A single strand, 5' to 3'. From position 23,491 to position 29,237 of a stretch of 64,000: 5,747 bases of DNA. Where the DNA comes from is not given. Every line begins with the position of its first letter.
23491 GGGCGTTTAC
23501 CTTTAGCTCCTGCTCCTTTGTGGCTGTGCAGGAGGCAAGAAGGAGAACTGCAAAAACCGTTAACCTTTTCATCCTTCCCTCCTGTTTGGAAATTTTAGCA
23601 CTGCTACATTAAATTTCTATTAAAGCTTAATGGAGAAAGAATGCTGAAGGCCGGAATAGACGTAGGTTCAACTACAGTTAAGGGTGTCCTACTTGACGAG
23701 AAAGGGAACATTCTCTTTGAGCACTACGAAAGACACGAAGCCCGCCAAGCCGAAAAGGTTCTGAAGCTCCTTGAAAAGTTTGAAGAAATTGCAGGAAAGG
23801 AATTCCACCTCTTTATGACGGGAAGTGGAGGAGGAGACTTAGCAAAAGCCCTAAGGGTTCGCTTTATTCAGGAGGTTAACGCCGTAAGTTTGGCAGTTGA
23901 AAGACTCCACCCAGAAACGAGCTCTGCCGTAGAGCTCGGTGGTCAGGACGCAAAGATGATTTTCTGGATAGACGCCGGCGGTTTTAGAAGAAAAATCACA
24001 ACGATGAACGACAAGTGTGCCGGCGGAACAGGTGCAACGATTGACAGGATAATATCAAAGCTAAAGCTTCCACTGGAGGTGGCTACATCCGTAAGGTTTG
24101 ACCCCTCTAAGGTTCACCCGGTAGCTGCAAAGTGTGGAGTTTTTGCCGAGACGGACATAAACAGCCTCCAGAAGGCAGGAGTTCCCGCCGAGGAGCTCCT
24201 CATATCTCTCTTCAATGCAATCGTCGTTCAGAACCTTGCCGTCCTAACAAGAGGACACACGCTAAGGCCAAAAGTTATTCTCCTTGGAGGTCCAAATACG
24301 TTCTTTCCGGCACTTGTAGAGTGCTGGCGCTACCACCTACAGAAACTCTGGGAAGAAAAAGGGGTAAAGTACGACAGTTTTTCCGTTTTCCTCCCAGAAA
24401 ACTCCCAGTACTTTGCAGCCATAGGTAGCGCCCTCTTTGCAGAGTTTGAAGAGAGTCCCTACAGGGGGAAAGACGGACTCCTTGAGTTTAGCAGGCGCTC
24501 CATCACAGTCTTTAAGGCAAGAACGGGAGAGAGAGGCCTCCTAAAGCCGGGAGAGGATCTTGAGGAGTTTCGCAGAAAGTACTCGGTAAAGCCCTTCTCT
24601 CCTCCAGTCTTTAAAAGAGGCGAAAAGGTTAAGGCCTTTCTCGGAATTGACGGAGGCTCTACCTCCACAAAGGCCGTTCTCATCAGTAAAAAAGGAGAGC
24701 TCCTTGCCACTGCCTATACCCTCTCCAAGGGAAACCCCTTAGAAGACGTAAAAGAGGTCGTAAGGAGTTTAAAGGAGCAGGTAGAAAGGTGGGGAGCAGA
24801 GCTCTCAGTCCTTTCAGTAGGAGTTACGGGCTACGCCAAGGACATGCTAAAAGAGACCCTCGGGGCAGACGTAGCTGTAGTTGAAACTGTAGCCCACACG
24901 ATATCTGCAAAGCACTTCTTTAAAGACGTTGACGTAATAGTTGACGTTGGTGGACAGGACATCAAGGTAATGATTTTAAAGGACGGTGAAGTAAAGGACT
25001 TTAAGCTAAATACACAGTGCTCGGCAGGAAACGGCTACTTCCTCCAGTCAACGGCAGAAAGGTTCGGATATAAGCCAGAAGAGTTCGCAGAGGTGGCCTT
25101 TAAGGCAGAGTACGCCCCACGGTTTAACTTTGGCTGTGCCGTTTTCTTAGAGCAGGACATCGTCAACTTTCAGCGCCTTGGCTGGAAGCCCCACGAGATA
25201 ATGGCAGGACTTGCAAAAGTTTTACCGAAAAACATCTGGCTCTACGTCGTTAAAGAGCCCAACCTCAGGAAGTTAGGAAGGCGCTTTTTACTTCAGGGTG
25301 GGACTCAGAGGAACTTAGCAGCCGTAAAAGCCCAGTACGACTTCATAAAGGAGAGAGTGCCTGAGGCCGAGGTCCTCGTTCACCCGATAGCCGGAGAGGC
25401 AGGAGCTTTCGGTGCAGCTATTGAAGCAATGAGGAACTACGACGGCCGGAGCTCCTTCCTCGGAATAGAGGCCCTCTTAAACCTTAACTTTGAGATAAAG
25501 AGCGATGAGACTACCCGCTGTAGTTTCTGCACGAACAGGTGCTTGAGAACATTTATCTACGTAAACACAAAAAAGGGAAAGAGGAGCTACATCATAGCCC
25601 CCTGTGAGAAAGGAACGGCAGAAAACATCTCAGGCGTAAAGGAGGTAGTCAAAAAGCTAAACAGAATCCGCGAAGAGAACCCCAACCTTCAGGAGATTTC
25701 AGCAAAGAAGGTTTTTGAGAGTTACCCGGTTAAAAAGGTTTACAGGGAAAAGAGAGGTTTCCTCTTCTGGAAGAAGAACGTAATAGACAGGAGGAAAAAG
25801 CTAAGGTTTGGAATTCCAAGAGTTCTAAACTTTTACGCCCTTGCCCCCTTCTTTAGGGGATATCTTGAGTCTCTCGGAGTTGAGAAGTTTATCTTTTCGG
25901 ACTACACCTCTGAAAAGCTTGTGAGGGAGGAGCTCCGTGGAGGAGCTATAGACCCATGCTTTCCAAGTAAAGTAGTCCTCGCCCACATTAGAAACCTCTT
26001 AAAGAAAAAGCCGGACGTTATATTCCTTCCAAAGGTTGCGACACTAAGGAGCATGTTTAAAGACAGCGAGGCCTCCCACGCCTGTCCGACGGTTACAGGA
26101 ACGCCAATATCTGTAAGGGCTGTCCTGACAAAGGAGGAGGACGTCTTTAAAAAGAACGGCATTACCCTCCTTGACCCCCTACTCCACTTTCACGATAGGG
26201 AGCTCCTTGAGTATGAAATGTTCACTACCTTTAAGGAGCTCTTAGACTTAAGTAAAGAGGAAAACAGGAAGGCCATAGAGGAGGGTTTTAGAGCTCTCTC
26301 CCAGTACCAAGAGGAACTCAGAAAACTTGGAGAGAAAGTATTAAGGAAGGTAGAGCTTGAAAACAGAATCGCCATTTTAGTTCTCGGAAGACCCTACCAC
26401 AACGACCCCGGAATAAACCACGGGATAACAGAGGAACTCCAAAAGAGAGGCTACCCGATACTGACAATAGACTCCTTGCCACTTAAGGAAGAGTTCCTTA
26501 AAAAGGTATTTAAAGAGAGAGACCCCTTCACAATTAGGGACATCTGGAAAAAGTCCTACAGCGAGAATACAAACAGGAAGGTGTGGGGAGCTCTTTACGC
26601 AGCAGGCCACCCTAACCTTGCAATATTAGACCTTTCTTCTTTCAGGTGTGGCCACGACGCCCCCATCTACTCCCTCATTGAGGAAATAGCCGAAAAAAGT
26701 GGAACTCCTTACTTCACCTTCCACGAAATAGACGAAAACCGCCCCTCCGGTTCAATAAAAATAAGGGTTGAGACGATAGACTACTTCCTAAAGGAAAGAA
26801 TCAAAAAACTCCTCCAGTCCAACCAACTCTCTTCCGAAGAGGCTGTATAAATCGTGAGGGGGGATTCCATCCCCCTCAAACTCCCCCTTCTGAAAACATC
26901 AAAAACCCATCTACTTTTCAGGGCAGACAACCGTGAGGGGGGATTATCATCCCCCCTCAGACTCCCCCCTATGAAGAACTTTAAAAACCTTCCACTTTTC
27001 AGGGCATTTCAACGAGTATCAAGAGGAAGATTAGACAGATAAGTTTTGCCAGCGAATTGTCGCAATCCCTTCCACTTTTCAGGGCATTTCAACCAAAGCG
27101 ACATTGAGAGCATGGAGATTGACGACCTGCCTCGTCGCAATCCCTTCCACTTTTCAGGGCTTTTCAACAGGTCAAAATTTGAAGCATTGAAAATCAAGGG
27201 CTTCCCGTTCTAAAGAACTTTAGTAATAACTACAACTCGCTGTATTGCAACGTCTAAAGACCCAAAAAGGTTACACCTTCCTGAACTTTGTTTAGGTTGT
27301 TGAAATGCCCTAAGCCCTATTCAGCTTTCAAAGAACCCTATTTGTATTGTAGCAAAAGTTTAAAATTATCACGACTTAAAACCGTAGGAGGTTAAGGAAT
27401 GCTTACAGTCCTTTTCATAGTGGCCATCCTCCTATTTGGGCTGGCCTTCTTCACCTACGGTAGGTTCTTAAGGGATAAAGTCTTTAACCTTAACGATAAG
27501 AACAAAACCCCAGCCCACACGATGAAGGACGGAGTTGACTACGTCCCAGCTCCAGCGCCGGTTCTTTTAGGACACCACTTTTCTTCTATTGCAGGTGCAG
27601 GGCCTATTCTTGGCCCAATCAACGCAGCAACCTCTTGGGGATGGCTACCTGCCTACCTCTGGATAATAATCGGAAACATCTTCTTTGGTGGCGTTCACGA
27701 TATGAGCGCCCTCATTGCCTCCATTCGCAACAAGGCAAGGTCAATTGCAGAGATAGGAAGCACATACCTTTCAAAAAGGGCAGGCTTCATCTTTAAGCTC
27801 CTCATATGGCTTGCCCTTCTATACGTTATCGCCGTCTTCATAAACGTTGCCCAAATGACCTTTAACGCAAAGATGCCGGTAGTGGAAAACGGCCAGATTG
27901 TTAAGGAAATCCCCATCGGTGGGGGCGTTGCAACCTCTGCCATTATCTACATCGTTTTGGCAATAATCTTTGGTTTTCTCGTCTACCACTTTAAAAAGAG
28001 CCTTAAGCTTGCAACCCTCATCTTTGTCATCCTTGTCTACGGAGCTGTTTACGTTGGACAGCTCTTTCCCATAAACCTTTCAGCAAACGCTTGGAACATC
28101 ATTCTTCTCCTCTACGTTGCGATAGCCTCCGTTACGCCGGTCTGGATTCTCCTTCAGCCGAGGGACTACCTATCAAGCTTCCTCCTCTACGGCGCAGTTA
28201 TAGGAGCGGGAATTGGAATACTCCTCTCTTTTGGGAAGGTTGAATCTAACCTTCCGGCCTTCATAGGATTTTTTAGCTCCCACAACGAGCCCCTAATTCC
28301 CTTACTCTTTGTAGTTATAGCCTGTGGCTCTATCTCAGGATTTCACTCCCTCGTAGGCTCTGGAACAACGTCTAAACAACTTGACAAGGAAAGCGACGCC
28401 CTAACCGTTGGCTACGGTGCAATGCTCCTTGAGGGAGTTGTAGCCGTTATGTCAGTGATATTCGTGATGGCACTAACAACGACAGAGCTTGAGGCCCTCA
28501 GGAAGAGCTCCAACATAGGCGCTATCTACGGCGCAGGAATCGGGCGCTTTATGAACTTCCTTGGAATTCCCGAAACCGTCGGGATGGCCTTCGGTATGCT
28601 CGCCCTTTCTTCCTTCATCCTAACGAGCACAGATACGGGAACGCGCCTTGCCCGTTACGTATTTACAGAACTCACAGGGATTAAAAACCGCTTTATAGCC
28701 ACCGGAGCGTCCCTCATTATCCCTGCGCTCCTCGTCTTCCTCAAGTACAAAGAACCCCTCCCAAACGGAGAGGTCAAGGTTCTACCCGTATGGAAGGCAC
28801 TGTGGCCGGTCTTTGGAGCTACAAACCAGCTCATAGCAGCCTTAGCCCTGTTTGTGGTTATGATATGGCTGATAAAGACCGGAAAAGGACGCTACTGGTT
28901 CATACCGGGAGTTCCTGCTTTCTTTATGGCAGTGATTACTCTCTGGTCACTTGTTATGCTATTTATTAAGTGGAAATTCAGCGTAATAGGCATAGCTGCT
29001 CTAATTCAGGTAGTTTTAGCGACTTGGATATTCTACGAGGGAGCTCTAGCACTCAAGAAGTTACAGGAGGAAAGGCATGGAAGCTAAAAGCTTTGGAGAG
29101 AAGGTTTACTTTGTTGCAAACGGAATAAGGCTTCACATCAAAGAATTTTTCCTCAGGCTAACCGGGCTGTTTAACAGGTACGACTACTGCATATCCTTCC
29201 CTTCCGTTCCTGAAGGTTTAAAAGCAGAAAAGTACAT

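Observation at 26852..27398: Orphan CRISPR mini-array with a type-III-like repeat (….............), decaying hairpin-containing terminal units and no cas genes in 64 kb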

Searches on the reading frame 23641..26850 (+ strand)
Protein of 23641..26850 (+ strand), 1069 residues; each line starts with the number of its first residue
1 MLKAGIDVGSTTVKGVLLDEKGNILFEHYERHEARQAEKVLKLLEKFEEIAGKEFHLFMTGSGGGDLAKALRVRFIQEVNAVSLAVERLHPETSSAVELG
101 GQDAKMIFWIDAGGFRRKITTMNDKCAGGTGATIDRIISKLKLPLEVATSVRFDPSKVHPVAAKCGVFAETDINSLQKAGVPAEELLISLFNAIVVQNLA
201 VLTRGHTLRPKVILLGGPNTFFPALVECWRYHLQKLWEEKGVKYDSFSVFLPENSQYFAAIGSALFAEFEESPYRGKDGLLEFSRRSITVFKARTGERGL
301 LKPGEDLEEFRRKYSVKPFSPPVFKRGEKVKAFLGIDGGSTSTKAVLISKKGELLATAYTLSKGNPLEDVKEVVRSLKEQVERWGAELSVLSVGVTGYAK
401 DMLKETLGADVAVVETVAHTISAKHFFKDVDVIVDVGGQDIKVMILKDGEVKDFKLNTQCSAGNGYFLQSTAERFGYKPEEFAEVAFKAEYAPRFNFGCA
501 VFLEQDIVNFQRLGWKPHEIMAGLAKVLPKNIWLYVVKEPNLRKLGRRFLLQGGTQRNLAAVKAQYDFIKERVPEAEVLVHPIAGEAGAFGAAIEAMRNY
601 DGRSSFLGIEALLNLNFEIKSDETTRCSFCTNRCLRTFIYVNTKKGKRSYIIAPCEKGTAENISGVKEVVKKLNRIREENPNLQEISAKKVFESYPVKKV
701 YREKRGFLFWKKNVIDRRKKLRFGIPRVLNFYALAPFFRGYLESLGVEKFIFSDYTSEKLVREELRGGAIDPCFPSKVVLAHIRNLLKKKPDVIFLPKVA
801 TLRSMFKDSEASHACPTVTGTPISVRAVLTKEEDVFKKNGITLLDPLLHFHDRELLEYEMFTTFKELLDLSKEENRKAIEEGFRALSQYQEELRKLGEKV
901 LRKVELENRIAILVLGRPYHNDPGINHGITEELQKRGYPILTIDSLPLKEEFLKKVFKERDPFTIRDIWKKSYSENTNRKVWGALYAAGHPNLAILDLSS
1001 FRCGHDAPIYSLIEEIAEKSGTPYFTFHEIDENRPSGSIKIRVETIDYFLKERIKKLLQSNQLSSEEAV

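Call 19: search_protein_families(library=pfam, proteins=[window:23641-26850:+])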
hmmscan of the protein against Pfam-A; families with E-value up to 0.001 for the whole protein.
window:23641-26850:+ (1069 aa): 6 families
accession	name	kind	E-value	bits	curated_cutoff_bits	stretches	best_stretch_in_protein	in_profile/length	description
PF01869.26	BcrAD_BadFG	-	4.9e-80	269.4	31.5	2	334-596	1-271/271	BadF/BadG/BcrA/BcrD ATPase family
PF09989.15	DUF2229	-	2.7e-52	178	29.4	1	723-946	2-218/218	CoA enzyme activase uncharacterised domain (DUF2229)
PF00370.27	FGGY_N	-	1.9e-06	28.1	28.8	0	5-38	4-37/245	FGGY family of carbohydrate kinases, N-terminal domain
PF00480.26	ROK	-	2.9e-06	27.4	22.9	0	334-400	2-69/294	ROK family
PF05378.19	Hydant_A_N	-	2.9e-05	24.3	25.2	0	334-415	2-83/176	Hydantoinase/oxoprolinase N-terminal region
PF01548.23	DEDD_Tnp_IS110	-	0.00019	21.7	29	0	4-88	1-83/155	Transposase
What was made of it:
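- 23641..26850 (+): Flanking gene: CoA-enzyme activase (BcrAD_BadFG + DUF2229), convergent with the array. call 19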

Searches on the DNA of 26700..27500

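Call 8: search_rna_families(source=window, start=26700, end=27500, threshold=evalue, max_evalue=10, show_alignments=4)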
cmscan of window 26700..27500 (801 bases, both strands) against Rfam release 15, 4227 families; matches with E-value up to 10: 11.
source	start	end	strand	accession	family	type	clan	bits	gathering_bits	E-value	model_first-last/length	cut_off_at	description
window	26925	26990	-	RF02029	sraA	Gene; sRNA;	-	20.6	56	1.7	1-95/95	no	sraA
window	27298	27378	-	RF00528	snoMe28S-Gm1083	Gene; snRNA; snoRNA; CD-box;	-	17.3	48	3.7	1-89/89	no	Small nucleolar RNA Me28S-Gm1083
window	27330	27377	-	RF01615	ceN111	Gene; snRNA; snoRNA; CD-box;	-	17.3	43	4.6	1-70/70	no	Nematode snoRNA ceN111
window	27134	27168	-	RF01346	CRISPR-DR36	Gene; CRISPR;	-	16.8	38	0.62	1-36/36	no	CRISPR RNA direct repeat element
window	26757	26892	-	RF02413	snoR145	Gene; snRNA; snoRNA; HACA-box;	-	16.7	57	5.2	1-147/147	no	Small nucleolar RNA snoR145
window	26904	26978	-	RF03500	mir-1262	Gene; miRNA;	-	16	70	5.9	1-91/91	no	mir-1262 microRNA precursor family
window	26926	26998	-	RF01712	Methylobacterium-1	Gene; sRNA;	-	15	40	8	1-103/103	no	Methylobacterium-1 RNA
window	26766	26826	+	RF01626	ceN30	Gene; snRNA; snoRNA; CD-box;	-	14.7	65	6.1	1-73/73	no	Caenorhabditis snoRNA ceN30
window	26827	26891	-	RF02937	Clostridiales-2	Gene; sRNA;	-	14.1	58.6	2.9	1-82/82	no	Clostridiales-2 RNA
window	26934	26959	-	RF01491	rli54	Cis-reg;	-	12.6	80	1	82-107/528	no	Listeria sRNA rli54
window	26859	26874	-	RF01734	Fluoride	Cis-reg; riboswitch;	-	11.7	34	3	10-25/64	no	Fluoride riboswitch aptamer (crcB RNA motif)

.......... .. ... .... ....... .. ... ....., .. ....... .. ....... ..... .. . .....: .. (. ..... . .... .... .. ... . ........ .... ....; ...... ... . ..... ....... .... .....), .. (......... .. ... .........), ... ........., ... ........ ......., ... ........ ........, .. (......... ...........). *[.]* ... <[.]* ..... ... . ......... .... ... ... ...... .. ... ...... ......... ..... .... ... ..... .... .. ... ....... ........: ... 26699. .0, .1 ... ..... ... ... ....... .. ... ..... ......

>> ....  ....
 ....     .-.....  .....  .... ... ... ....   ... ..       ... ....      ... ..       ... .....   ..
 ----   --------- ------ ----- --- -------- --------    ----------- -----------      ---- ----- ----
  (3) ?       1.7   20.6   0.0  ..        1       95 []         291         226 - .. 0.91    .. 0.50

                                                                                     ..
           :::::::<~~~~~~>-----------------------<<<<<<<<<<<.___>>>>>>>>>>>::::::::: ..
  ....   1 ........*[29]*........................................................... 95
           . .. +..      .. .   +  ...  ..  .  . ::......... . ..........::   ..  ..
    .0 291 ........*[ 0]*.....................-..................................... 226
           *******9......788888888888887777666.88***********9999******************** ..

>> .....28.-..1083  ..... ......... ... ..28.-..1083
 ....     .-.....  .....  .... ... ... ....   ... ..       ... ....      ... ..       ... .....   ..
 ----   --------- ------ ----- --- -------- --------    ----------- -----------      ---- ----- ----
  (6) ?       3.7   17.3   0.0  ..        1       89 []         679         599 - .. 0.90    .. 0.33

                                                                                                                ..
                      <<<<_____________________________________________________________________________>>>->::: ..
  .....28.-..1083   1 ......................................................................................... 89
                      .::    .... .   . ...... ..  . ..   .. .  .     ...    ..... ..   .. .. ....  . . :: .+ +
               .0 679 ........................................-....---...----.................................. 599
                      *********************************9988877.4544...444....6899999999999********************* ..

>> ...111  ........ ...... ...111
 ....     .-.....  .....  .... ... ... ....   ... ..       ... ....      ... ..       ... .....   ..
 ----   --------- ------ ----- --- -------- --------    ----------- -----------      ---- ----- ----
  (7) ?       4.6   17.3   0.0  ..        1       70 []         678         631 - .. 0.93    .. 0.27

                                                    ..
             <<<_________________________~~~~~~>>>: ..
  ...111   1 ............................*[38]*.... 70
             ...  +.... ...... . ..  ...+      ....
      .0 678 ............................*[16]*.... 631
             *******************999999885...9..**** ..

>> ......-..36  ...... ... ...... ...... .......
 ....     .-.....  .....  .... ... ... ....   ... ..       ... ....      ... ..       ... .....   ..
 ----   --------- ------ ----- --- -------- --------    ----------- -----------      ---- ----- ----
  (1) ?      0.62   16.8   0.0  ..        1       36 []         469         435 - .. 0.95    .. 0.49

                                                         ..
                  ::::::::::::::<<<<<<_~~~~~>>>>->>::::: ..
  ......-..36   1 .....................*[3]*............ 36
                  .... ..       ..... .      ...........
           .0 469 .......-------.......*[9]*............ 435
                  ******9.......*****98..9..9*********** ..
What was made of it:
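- On Rfam CRISPR-DR36 (Thermus-type repeat): 16.8 bits, E = 0.62 (call 8).
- Closest known: Thermus thermophilus HB8 type III-A/III-B repeat family. Different: Only 16.8 bits against a gathering score of 38, so it is not a member of that Rfam family (call 8).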

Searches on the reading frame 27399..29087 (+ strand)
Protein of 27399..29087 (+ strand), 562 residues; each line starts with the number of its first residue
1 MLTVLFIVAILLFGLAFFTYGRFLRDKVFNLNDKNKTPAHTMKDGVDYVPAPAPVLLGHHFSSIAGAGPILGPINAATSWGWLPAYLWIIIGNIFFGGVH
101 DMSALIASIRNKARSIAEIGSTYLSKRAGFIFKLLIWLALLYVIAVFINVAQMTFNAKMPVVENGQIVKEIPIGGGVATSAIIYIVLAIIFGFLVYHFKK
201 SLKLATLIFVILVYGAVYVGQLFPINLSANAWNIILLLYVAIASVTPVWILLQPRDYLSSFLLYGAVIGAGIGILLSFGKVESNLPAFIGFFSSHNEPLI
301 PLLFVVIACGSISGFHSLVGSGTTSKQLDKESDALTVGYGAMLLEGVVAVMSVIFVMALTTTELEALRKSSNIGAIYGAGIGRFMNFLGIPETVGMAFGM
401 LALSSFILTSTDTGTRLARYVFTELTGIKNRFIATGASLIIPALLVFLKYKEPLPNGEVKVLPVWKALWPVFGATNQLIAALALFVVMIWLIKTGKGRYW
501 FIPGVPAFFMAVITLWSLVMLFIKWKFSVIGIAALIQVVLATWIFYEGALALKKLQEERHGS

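Call 19: search_protein_families(library=pfam, proteins=[window:27399-29087:+])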
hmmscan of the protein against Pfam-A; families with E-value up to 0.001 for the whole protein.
window:27399-29087:+ (562 aa): 1 family
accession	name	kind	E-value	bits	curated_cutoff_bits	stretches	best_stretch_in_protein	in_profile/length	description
PF02554.20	CstA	-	2e-150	502.6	27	2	4-370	4-365/560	Carbon starvation protein CstA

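Call 24: find_encoding_contigs(protein=window:27399-29087:+, flank=10000, max_places=6)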
Protein window:27399-29087:+ (562 aa): 1 contig read that carries it; 1 place shown.
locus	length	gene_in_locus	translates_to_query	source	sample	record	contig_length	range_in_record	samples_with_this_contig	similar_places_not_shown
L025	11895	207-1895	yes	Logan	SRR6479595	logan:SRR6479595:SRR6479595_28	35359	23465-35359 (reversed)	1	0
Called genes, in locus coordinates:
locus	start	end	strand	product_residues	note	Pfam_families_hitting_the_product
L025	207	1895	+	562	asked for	PF02554:CstA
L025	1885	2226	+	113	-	PF11823:Se_S_carrier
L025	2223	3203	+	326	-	PF01210:NAD_Gly3P_dh_N, PF03807:F420_oxidored (weak), PF07479:NAD_Gly3P_dh_C, PF20618:GPD_NAD_C_bact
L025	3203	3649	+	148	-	-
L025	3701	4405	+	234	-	PF01895:PhoU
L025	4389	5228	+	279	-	PF01145:Band_7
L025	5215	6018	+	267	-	PF00950:ABC-3, PF01032:FecCD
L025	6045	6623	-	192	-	PF02525:Flavodoxin_2, PF03358:FMN_red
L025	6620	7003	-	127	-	PF00581:Rhodanese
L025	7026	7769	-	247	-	PF01925:TauE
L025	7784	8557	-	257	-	PF10370:Rv2993c-like_N, PF01557:FAA_hydrolase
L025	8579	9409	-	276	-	-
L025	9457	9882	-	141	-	PF00334:NDK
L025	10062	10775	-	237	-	PF04493:Endonuclease_5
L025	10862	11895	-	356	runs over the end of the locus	PF03739:LptF_LptG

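Call 69: find_homologous_proteins(query=window:27399-29087:+, max_evalue=1e-150)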
Query window:27399-29087:+ (562 aa): 115 proteins with E <= 1e-150 among 8000 candidates.
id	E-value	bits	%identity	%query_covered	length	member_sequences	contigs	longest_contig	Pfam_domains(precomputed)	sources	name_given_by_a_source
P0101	0.0e+0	1211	100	100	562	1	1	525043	PF02554.21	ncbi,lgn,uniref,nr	ncbi:carbon starvation CstA family protein [Phorcysia thermohydrogeniphila]|uniref:Carbon starvation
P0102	0.0e+0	1131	91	100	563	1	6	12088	PF02554.21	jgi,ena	jgi:carbon starvation protein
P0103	0.0e+0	1104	88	100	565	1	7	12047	PF02554.21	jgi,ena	jgi:carbon starvation protein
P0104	0.0e+0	1101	89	100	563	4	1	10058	PF02554.21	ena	-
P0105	4.2e-286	968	81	96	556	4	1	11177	PF02554.21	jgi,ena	-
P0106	3.0e-285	966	79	99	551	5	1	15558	PF02554.21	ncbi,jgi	-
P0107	1.8e-281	953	76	98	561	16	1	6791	PF02554.21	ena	-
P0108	1.7e-280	950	77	100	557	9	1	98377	PF02554.21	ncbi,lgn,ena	-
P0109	2.3e-280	949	77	99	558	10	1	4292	PF02554.21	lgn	-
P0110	5.5e-280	948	76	99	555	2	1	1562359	PF02554.21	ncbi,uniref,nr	ncbi:carbon starvation protein A [Desulfurobacterium thermolithotrophum]|uniref:carbon starvation Cs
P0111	7.4e-280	948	77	100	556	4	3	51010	PF02554.21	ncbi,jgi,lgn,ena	-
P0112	8.0e-280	948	77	99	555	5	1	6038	PF02554.21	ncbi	ncbi:MAG: carbon starvation protein A [Desulfurobacteriaceae bacterium]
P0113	2.6e-279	946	78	99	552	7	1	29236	PF02554.21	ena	-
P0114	4.7e-279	945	76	100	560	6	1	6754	PF02554.21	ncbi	-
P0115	1.8e-278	943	78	99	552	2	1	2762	PF02554.21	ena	-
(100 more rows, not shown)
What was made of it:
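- CstA is 100% identical to the P. thermohydrogeniphila protein on a 525,043-nt contig (call 69).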

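Call 70: find_encoding_contigs(protein=P0102, flank=6000, max_places=4)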
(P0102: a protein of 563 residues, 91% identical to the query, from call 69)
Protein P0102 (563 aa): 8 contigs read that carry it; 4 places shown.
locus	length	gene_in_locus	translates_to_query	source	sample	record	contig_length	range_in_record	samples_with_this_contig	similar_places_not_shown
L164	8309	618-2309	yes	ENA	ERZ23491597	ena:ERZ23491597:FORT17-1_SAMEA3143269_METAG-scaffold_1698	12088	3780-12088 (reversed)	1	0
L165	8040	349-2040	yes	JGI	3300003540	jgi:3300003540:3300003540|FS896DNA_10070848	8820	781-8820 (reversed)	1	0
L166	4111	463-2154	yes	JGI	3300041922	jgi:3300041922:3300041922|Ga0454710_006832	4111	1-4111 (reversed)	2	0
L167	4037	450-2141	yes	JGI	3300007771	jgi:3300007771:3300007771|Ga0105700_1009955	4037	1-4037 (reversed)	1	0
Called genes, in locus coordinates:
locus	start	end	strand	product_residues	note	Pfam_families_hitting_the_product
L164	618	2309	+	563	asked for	PF02554:CstA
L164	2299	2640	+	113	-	PF11823:Se_S_carrier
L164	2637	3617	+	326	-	PF01210:NAD_Gly3P_dh_N, PF03807:F420_oxidored (faint), PF07479:NAD_Gly3P_dh_C, PF20618:GPD_NAD_C_bact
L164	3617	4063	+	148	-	-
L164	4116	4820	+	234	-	PF01895:PhoU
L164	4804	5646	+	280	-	PF01145:Band_7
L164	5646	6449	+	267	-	PF00950:ABC-3, PF01032:FecCD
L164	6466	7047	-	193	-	PF02525:Flavodoxin_2, PF03358:FMN_red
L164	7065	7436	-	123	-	PF00581:Rhodanese (weak)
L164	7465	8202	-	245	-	PF01925:TauE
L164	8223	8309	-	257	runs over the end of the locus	PF10370:Rv2993c-like_N, PF01557:FAA_hydrolase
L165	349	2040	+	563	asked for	PF02554:CstA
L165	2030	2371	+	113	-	PF11823:Se_S_carrier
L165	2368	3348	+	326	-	PF01210:NAD_Gly3P_dh_N, PF03807:F420_oxidored (faint), PF07479:NAD_Gly3P_dh_C, PF20618:GPD_NAD_C_bact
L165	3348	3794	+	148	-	-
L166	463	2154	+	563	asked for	PF02554:CstA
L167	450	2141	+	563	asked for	PF02554:CstA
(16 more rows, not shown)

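Call 71: find_encoding_contigs(protein=P0103, flank=6000, max_places=4)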
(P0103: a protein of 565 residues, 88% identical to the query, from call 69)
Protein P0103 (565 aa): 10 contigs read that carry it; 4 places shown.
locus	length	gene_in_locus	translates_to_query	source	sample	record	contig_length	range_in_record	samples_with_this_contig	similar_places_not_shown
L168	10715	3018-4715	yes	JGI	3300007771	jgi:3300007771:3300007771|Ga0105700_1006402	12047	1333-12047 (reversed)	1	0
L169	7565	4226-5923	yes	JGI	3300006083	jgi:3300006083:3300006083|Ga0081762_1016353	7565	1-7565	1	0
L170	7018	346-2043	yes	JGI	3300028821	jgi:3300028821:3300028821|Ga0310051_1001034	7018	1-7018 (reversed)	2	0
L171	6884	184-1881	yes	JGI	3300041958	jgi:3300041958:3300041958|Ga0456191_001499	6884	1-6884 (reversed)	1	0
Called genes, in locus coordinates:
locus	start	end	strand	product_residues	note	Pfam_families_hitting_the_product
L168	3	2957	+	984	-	?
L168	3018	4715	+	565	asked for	PF02554:CstA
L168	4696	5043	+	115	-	PF11823:Se_S_carrier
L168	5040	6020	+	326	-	PF01210:NAD_Gly3P_dh_N, PF03807:F420_oxidored (weak), PF07479:NAD_Gly3P_dh_C, PF20618:GPD_NAD_C_bact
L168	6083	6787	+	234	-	PF01895:PhoU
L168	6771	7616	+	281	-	PF01145:Band_7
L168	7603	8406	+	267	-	PF00950:ABC-3, PF01032:FecCD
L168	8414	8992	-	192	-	PF02525:Flavodoxin_2, PF03358:FMN_red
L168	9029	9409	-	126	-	PF00581:Rhodanese (weak)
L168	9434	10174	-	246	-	PF01925:TauE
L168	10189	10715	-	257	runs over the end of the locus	PF10370:Rv2993c-like_N (weak), PF01557:FAA_hydrolase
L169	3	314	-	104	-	?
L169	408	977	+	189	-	PF00440:TetR_N, PF21542:TetR_C_42 (weak)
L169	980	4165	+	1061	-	PF01869:BcrAD_BadFG, PF09989:DUF2229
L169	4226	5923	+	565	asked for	PF02554:CstA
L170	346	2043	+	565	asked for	PF02554:CstA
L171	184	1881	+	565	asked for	PF02554:CstA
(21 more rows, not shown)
